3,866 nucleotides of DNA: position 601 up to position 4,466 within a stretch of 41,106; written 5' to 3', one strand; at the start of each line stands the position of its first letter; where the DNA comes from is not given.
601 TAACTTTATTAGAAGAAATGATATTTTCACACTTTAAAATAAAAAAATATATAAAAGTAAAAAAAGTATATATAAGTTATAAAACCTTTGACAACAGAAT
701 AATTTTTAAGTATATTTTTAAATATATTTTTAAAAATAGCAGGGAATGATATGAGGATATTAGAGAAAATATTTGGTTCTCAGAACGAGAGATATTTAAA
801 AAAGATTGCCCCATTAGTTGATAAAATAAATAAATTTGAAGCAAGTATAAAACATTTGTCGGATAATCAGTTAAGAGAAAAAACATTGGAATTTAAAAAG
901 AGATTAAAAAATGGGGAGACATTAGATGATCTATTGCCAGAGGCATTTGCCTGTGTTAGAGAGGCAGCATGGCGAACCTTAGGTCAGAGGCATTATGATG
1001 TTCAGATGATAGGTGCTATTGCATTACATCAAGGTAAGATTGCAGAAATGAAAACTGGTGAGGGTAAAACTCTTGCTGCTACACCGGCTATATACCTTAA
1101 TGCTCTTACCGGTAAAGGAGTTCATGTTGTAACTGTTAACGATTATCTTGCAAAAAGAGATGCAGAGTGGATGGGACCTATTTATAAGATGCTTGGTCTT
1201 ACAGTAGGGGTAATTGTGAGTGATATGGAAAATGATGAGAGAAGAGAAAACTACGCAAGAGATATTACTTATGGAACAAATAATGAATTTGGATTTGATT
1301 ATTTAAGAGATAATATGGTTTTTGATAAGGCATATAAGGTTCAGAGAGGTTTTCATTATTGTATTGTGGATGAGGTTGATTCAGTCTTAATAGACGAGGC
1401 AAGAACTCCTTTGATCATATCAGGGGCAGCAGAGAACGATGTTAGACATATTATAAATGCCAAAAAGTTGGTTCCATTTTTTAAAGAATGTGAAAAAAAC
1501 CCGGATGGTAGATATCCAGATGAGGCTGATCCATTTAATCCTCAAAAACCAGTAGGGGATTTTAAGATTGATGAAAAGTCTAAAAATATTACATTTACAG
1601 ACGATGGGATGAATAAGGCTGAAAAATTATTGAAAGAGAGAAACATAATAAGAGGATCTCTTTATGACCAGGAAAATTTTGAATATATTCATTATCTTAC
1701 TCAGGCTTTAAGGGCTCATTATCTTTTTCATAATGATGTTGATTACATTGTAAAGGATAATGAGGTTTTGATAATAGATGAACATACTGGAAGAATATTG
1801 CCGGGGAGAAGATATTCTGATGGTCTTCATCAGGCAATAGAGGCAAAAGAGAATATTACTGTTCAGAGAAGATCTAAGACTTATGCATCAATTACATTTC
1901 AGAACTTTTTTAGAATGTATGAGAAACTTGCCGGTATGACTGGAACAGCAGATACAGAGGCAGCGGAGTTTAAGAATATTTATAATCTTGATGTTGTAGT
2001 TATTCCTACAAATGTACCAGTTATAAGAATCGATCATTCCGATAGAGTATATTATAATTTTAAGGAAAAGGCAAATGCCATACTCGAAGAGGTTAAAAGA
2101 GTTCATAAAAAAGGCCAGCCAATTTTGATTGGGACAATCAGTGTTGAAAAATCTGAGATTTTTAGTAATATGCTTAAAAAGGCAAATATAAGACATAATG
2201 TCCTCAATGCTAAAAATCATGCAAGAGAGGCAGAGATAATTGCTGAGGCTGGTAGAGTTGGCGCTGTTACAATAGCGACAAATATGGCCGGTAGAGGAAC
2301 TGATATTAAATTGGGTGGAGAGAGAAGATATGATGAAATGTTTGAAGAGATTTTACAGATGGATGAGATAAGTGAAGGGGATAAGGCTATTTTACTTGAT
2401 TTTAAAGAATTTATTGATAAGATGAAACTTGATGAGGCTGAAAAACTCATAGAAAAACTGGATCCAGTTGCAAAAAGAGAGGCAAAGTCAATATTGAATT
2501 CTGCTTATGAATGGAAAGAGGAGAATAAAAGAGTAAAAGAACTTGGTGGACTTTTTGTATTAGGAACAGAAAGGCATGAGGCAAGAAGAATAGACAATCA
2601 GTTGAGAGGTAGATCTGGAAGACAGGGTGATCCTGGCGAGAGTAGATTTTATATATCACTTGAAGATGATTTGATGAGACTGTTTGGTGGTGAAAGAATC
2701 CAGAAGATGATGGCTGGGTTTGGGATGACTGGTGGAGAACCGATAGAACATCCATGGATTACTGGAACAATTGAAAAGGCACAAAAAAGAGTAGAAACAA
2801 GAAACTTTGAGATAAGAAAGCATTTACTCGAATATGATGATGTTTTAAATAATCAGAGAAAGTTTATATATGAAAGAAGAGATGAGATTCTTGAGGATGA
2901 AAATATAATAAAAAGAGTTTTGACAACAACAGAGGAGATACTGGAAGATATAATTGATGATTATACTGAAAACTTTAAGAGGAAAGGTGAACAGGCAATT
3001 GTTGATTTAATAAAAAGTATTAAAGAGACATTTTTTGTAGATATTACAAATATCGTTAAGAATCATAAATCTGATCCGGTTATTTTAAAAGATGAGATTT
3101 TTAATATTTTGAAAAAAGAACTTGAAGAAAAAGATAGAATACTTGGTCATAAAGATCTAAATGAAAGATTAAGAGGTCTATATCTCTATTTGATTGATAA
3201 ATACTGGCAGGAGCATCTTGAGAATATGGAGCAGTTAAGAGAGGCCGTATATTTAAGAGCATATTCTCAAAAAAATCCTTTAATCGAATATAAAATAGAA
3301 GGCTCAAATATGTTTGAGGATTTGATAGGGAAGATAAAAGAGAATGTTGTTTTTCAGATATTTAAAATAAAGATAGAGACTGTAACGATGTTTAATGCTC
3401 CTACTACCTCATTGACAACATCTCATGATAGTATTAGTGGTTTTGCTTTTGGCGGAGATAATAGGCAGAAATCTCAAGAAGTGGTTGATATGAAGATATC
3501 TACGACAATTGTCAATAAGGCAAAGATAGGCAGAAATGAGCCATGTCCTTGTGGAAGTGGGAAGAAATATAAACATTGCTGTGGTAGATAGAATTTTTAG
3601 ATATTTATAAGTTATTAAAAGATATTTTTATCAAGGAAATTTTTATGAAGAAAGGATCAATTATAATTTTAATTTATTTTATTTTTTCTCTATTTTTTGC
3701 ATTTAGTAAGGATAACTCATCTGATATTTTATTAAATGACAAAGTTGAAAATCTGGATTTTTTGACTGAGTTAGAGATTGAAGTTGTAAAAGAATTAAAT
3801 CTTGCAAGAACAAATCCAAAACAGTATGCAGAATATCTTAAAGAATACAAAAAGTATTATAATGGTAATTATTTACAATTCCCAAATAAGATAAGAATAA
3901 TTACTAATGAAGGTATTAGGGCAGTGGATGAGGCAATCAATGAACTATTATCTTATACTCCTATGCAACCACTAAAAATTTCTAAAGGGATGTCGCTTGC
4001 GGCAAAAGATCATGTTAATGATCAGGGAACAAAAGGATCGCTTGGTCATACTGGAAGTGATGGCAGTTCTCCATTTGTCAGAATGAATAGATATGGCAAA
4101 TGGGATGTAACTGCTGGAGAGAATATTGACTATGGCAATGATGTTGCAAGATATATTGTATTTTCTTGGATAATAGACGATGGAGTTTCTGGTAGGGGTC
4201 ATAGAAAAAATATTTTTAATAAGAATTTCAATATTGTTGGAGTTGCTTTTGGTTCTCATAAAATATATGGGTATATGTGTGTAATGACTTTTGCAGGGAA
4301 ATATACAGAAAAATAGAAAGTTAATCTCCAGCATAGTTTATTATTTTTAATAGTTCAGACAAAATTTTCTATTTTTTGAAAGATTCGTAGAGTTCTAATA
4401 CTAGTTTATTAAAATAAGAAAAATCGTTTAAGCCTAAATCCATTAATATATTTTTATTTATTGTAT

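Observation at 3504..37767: Highly iterated palindrome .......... (extended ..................) scattered through genes and spacers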

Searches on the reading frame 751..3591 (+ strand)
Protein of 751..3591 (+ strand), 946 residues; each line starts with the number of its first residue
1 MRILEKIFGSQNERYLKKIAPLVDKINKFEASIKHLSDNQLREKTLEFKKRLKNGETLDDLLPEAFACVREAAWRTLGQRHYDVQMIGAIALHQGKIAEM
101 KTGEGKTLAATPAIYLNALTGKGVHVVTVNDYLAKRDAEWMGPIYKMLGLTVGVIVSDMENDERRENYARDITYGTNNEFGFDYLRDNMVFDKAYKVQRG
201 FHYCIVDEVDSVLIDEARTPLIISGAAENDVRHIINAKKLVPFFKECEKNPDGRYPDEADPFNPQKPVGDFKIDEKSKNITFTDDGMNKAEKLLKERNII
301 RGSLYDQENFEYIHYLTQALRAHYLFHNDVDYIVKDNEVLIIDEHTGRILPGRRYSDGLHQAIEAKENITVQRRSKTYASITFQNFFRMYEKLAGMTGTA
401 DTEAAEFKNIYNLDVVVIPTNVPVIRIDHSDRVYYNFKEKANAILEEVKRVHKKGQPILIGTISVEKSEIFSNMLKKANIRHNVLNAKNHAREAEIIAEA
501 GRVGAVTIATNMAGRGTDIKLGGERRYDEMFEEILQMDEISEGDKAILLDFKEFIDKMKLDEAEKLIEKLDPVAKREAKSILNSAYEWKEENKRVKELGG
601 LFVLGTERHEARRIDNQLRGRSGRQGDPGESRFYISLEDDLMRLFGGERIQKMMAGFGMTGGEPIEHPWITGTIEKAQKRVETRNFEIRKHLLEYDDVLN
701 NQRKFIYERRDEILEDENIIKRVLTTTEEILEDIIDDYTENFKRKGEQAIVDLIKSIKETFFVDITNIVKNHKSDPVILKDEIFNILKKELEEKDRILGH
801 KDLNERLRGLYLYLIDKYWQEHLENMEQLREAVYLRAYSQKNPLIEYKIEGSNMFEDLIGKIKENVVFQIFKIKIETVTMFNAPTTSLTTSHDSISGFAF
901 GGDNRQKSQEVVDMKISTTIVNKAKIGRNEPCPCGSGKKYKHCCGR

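Call 6: search_protein_families(library=pfam, proteins=[window:751-3591:+])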
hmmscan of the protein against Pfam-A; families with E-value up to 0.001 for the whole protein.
window:751-3591:+ (946 aa): 6 families
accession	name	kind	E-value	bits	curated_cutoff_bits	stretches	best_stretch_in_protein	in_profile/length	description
PF07517.20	SecA_DEAD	-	1e-133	445.5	24.6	1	4-408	1-290/290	SecA DEAD-like domain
PF21090.3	P-loop_SecA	-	8.6e-89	297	27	1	423-660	1-203/205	SecA P-loop domain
PF07516.18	SecA_SW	-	5.6e-58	196.7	26.7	1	664-873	1-199/200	SecA Wing and Scaffold domain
PF01043.26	SecA_PP_bind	-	4.6e-38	130.6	23.5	1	266-364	20-110/110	SecA preprotein cross-linking domain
PF02810.21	SEC-C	-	4.2e-10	39.7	20.4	1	928-946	1-19/19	SEC-C motif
PF00270.35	DEAD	-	3.8e-05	23.9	26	1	94-214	15-131/167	DEAD/DEAH box helicase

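Call 9: find_encoding_contigs(protein=window:751-3588:+, flank=10000, max_places=6)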
Protein window:751-3588:+ (946 aa): 17 contigs read that carry it; 6 places shown.
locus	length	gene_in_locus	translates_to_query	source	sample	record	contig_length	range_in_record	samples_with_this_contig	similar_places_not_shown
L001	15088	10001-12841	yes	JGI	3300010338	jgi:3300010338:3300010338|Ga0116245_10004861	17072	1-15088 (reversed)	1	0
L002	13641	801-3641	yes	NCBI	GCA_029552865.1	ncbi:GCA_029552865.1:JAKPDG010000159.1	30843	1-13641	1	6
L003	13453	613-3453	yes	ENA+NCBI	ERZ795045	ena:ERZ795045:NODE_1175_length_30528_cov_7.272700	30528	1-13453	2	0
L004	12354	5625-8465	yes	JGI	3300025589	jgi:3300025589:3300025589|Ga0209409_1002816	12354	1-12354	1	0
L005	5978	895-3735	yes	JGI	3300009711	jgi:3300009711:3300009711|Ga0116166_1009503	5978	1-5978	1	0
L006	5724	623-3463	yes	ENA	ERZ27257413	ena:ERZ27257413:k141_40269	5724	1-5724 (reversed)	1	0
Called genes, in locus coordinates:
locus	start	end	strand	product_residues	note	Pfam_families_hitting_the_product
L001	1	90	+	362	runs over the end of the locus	PF01145:Band_7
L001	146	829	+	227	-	PF02463:SMC_N (weak), PF00005:ABC_tran, PF13304:AAA_21 (faint)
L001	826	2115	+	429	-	PF12704:MacB_PCD, PF02687:FtsX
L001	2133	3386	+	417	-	PF12704:MacB_PCD, PF02687:FtsX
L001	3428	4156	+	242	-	PF17131:TP_0789-like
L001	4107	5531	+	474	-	PF12704:MacB_PCD (faint), PF02687:FtsX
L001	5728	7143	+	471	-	-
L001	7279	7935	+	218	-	PF01476:LysM, PF01551:Peptidase_M23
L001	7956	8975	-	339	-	PF01699:Na_Ca_ex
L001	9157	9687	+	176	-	-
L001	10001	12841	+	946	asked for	PF07517:SecA_DEAD, PF01043:SecA_PP_bind, PF21090:P-loop_SecA, PF07516:SecA_SW, PF02810:SEC-C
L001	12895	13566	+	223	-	PF00188:CAP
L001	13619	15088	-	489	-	?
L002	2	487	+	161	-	?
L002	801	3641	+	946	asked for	PF07517:SecA_DEAD, PF01043:SecA_PP_bind, PF21090:P-loop_SecA, PF07516:SecA_SW, PF02810:SEC-C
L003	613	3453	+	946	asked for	PF07517:SecA_DEAD, PF01043:SecA_PP_bind, PF21090:P-loop_SecA, PF07516:SecA_SW, PF02810:SEC-C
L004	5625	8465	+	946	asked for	PF07517:SecA_DEAD, PF01043:SecA_PP_bind, PF21090:P-loop_SecA, PF07516:SecA_SW, PF02810:SEC-C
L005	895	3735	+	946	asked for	PF07517:SecA_DEAD, PF01043:SecA_PP_bind, PF21090:P-loop_SecA, PF07516:SecA_SW, PF02810:SEC-C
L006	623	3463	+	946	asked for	PF07517:SecA_DEAD, PF01043:SecA_PP_bind, PF21090:P-loop_SecA, PF07516:SecA_SW, PF02810:SEC-C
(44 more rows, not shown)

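Call 25: find_related_loci(query=A1, collection=metagenome_contigs, flank=10000)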
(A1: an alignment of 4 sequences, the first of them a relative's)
Query A1 (176 aa) in metagenome_contigs; peptide patterns used: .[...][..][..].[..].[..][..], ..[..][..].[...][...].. (x = any residue, [..] = any of these).
594 stretches matched a pattern (row limit reached: there are more); 176 encode a relative of the query (tblastn E <= 1e-3); the best 80 are kept; 78 distinct loci.
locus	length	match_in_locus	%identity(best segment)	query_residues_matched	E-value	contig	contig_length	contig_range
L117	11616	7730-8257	97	1-176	8e-115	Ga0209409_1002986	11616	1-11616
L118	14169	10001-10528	90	1-176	5e-105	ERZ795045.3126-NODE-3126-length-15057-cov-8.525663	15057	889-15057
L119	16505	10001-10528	90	1-176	5e-105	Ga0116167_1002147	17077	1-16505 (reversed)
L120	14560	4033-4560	90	1-176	5e-105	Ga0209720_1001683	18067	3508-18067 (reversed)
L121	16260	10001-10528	94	1-176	4e-104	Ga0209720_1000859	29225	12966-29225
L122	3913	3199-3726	94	1-176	1e-104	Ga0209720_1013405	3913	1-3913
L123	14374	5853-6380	93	1-176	2e-103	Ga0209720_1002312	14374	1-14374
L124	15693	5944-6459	88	5-176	9e-103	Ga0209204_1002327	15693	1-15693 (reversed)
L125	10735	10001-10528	93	1-176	2e-102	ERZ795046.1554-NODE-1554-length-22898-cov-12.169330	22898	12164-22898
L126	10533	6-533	91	1-176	1e-102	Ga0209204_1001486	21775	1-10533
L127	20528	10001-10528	85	1-176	1e-102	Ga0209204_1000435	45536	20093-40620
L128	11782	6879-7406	91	1-176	7e-102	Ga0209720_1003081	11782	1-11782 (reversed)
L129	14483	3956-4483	92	1-176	2e-101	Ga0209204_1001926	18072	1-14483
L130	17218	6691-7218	90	1-176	2e-101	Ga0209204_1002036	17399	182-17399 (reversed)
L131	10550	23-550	92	1-176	4e-101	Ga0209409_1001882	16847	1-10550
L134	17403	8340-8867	89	1-176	1e-100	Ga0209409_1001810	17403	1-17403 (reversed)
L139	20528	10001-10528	90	1-176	2e-99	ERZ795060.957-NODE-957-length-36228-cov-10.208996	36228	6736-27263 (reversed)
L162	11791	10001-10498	81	11-176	2e-92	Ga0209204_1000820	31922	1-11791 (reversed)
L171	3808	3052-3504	83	26-176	3e-85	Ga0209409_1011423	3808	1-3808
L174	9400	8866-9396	73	1-176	2e-84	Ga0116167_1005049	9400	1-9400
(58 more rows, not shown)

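Call 38: search_protein_families(library=pfam, proteins=[L001:9157-9684:+], max_evalue=10)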
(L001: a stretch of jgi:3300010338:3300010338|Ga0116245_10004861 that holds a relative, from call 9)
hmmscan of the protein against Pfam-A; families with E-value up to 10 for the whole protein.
L001:9157-9684:+ (176 aa): 2 families
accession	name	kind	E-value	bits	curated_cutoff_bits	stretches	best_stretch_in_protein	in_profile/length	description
PF21983.2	NikA-like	-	0.092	13.3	27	1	8-42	2-36/72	Mobilization protein NikA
PF11020.14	DUF2610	-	0.12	12.7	21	1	23-46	55-78/81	Domain of unknown function (DUF2610)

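Call 78: search_protein_families(library=pfam, proteins=[L139:15131-16978:+, L134:595-918:-, L162:6423-6914:+, L174:244-1902:-])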
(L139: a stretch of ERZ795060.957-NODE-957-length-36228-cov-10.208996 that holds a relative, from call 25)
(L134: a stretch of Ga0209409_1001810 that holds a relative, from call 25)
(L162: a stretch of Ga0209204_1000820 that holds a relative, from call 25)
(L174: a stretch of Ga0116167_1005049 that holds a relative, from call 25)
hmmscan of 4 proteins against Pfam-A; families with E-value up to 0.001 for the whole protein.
L139:15131-16978:+ (615 aa): 2 families
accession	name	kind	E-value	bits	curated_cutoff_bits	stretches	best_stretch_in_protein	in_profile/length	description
PF02086.21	MethyltransfD12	-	1.3e-28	100.9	22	1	13-279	1-215/253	D12 class N6 adenine-specific DNA methyltransferase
PF03602.21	Cons_hypoth95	-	9.4e-09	35.6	24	1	219-266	91-142/182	Conserved hypothetical protein 95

L134:595-918:- (107 aa): 2 families
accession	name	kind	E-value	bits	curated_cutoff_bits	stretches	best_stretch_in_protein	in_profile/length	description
PF13192.12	Thioredoxin_3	-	6.1e-07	29.8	24.8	1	3-60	3-57/76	Thioredoxin domain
PF10865.14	DUF2703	-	2.4e-06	28.1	23.6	1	11-97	15-119/120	Domain of unknown function (DUF2703)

L162:6423-6914:+ (163 aa): 1 family
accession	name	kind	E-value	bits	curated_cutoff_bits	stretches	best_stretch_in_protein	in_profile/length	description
PF01797.21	Y1_Tnp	-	3.7e-06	27.5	23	1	23-108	17-107/121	Transposase IS200 like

L174:244-1902:- (552 aa): 12 families
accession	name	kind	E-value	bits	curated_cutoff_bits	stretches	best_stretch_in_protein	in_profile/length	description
PF13245.12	AAA_19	-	8.5e-34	117.1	25.1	1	163-303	3-132/134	AAA domain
PF13604.12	AAA_30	-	2.3e-24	86.6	27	1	173-353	20-180/191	AAA domain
PF13538.12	UvrD_C_2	-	2.4e-15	56.6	27.4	1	478-525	1-51/52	UvrD-like helicase C-terminal domain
PF01443.25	Viral_helicase1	-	5.1e-11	43.3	21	1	473-526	172-227/228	Viral superfamily 1 RNA helicase core domain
PF13086.12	AAA_11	-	1.7e-09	38.3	27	1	157-232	2-77/257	AAA domain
PF00580.27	UvrD-helicase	-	3.7e-07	30.6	23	1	170-242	12-85/271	UvrD/REP helicase N-terminal domain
PF02562.22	PhoH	-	6.2e-05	23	27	0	168-300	16-158/205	PhoH-like protein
PF13361.12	UvrD_C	-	6.7e-05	22.9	25.6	1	481-525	289-345/350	UvrD-like helicase C-terminal domain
PF20720.3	nSTAND3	-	0.00016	21.8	27.2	0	164-203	10-50/155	Novel STAND NTPase 3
PF09848.15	SLFN-g3_helicase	-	0.00029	20.7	24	1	172-275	2-93/354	Schlafen group 3, DNA/RNA helicase domain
PF13401.12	AAA_22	-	0.00031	21.5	27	0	174-282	8-105/130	AAA domain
PF05127.21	NAT10_TcmA_helicase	-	0.00055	20.3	22.7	0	176-284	2-112/176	RNA cytidine acetyltransferase NAT10/TcmA, helicase domain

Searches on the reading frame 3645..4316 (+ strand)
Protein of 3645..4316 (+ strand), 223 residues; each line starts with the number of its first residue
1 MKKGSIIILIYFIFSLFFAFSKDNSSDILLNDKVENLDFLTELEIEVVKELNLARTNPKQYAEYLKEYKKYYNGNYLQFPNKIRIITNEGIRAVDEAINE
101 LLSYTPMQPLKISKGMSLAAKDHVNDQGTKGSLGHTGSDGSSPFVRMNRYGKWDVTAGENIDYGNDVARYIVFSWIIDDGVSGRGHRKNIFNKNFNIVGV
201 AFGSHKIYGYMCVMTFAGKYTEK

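Call 6: search_protein_families(library=pfam, proteins=[window:3645-4316:+])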
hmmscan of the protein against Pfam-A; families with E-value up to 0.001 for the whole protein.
window:3645-4316:+ (223 aa): 1 family
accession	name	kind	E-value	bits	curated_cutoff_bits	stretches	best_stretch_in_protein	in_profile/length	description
PF00188.32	CAP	-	1.3e-16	61.9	21.1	1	97-214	3-115/117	Cysteine-rich secretory protein family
